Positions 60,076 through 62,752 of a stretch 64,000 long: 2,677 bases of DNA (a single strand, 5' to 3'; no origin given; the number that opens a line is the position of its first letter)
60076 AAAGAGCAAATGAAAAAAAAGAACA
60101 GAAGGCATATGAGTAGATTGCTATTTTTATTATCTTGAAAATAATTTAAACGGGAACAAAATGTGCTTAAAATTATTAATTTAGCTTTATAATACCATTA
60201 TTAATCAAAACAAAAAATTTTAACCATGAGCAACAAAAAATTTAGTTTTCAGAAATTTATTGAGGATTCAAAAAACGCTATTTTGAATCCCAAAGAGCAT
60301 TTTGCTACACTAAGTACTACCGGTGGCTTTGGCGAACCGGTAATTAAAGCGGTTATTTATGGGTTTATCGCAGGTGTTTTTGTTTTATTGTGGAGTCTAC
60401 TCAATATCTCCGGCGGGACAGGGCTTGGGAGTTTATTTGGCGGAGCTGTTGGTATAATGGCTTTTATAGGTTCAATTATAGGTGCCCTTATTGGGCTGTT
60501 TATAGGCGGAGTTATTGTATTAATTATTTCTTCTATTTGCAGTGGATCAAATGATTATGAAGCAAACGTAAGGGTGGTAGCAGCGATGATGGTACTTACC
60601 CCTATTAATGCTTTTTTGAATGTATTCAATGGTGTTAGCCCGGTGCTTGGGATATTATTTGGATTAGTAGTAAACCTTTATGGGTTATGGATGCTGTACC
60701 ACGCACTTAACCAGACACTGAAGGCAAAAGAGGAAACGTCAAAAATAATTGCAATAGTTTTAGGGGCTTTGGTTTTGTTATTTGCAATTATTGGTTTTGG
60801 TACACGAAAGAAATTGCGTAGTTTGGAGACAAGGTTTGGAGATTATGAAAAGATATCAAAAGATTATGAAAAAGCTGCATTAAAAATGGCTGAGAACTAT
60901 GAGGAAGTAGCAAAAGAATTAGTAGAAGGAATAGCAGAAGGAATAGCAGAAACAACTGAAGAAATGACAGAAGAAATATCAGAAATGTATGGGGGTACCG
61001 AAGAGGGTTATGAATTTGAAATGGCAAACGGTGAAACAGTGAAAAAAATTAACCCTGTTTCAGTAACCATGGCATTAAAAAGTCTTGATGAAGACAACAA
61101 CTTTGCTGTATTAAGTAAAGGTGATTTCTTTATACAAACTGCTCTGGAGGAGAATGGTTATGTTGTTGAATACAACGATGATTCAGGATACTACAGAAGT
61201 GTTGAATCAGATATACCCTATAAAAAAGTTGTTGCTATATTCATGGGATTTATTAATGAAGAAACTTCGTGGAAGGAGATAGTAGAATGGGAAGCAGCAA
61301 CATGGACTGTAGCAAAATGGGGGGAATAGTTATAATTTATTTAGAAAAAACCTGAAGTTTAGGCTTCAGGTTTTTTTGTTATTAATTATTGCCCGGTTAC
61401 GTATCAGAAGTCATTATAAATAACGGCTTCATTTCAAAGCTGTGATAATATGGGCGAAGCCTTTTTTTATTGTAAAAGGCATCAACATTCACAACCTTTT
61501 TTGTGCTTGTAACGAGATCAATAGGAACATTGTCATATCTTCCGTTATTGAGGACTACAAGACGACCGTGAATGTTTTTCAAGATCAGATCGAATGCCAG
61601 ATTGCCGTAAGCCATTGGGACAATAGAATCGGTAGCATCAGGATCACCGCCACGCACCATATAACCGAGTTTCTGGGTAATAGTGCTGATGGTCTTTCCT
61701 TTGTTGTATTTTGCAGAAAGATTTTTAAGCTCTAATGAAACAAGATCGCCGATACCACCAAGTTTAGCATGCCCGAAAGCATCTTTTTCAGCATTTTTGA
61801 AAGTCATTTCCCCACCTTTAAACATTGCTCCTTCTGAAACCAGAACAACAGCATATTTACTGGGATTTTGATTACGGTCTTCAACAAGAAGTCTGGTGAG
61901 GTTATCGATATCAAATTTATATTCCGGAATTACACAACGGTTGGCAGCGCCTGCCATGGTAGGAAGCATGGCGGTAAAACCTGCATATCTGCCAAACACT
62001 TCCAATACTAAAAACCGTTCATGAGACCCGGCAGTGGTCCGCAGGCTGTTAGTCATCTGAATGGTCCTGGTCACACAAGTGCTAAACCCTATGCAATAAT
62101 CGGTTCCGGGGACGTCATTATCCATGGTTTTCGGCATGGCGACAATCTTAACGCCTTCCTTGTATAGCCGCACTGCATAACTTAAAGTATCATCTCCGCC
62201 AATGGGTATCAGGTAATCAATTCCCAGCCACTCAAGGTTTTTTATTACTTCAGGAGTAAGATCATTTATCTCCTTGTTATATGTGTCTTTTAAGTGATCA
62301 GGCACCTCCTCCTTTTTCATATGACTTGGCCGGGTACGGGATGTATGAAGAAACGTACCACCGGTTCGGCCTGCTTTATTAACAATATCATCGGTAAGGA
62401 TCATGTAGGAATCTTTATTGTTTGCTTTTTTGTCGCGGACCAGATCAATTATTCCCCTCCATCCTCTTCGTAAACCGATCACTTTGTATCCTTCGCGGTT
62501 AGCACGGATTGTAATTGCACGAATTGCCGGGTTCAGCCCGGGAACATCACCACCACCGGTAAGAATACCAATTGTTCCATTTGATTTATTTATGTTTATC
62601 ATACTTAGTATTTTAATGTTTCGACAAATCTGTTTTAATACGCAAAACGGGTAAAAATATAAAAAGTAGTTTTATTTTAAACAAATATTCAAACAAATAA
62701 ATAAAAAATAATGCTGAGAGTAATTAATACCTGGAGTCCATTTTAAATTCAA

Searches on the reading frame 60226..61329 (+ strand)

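Call 62: search_protein_families(library=pfam, proteins=[window:60226-61329:+], max_evalue=0.001)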
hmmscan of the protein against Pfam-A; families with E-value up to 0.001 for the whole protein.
window:60226-61329:+ (367 aa): 2 families
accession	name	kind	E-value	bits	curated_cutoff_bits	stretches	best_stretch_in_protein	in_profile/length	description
PF04893.22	Yip1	-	4.9e-11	43.2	28.6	1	18-188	3-170/173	Yip1 domain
PF00335.26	Tetraspanin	-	0.00046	20.4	32.1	1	138-197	8-72/225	Tetraspanin family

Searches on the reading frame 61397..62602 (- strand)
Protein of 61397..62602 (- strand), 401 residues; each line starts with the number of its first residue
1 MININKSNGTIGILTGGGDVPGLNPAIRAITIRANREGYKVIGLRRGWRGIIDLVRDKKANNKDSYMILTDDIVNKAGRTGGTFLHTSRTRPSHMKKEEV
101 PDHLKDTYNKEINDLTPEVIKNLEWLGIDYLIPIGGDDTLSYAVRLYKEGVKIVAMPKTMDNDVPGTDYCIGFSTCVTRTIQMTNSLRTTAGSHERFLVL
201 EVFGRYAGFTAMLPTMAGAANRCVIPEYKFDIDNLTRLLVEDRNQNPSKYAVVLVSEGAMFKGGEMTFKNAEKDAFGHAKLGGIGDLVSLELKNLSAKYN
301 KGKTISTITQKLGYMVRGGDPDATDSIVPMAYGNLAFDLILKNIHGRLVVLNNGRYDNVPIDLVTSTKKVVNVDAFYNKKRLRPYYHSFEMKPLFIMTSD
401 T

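Call 26: search_protein_families(library=pfam, proteins=[window:61397-62602:-], max_evalue=0.001)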
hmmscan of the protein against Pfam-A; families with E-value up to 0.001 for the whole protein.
window:61397-62602:- (401 aa): 1 family
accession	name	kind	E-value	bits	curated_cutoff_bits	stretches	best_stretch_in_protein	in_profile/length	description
PF00365.25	PFK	-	2.4e-69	234.2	30.9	1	11-340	2-277/277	Phosphofructokinase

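Call 28: search_protein_families(library=ncbifam, proteins=[window:61397-62602:-], max_evalue=0.00001)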
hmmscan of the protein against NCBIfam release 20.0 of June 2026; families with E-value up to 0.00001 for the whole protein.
window:61397-62602:- (401 aa): 11 families
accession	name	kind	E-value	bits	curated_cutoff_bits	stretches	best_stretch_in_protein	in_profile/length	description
TIGR02483.1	PFK_mixed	subfamily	1.1e-83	281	430.55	1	11-363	2-323/325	phosphofructokinase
NF002872.1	PRK03202.1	subfamily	4.9e-77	259.1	253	1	10-380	2-319/323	ATP-dependent 6-phosphofructokinase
NF010674.0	PRK14071.1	equivalog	2.7e-60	204.2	544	1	9-374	5-344/360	ATP-dependent 6-phosphofructokinase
TIGR02482.1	PFKA_ATP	equivalog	6.5e-56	189.6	371.35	1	11-263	2-227/301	6-phosphofructokinase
NF041103.1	PFKA_PPi_Ttgales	equivalog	2.4e-42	145.4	550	1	11-366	1-348/407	diphosphate--fructose-6-phosphate 1-phosphotransferase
NF005301.0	PRK06830.1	equivalog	2.3e-41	141.7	400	1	7-377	80-428/445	ATP-dependent 6-phosphofructokinase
TIGR02478.1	6PF1K_euk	equivalog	1.9e-30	105.7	708.4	1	10-262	2-254/744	6-phosphofructokinase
NF010675.0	PRK14072.1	subfamily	6.9e-25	87.6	273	1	117-353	93-337/416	diphosphate--fructose-6-phosphate 1-phosphotransferase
NF005121.0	PRK06555.1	equivalog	2.9e-16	59.2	395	1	11-211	6-203/404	pyrophosphate--fructose-6-phosphate 1-phosphotransferase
TIGR02477.1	PFKA_PPi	equivalog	1.3e-12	47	587.95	1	10-259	69-309/539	diphosphate--fructose-6-phosphate 1-phosphotransferase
NF005482.0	PRK07085.1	subfamily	2.5e-11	42.8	446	1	8-259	73-315/558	diphosphate--fructose-6-phosphate 1-phosphotransferase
